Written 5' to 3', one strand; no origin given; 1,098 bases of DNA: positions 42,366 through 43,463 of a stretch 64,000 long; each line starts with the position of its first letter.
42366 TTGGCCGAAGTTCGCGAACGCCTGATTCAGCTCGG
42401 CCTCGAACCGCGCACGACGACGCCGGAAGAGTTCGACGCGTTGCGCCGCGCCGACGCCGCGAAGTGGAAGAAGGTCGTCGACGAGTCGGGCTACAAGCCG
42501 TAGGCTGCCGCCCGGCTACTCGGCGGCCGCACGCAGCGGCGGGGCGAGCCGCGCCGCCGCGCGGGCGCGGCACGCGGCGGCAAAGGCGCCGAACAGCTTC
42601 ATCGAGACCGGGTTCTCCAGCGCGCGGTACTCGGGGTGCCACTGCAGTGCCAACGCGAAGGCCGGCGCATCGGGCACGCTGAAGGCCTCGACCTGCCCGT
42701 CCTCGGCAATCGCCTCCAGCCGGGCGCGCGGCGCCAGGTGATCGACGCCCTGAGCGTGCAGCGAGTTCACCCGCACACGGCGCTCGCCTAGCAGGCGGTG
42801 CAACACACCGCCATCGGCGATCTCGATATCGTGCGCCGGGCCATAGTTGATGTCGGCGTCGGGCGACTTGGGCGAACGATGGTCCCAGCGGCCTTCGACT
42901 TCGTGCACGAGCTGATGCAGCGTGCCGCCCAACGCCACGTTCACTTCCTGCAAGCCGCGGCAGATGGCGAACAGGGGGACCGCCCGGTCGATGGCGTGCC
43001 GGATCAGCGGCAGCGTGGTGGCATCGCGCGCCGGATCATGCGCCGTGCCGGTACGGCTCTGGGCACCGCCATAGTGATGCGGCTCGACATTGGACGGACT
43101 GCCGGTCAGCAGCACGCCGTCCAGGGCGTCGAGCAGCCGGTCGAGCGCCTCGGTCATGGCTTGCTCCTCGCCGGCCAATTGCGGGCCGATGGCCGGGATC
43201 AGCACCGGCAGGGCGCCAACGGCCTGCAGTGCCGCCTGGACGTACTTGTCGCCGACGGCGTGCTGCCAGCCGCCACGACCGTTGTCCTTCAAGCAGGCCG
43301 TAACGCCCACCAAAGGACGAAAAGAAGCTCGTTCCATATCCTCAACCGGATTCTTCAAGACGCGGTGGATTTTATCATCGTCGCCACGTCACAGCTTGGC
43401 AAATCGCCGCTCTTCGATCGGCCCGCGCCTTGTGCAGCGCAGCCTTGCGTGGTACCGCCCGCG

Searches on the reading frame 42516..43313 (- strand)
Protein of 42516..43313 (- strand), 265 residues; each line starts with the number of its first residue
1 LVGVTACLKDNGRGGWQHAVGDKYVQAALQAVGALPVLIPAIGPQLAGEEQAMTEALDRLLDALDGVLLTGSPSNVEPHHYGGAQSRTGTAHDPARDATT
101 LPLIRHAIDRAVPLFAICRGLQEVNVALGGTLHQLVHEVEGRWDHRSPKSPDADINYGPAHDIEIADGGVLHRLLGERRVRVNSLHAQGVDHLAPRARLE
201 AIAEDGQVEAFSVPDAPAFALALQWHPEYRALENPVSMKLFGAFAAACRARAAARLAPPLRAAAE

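Call 44: search_protein_families(library=pfam, proteins=[window:42516-43313:-], max_evalue=0.00001)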
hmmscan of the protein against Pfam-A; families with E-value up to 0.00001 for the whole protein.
window:42516-43313:- (265 aa): 2 families
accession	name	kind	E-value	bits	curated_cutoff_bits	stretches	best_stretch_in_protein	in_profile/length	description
PF07722.19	Peptidase_C26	-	2.3e-66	224.1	20.5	1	1-228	2-219/219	Peptidase C26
PF00117.34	GATase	-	1.6e-09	38.1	22.8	1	64-231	43-175/190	Glutamine amidotransferase class-I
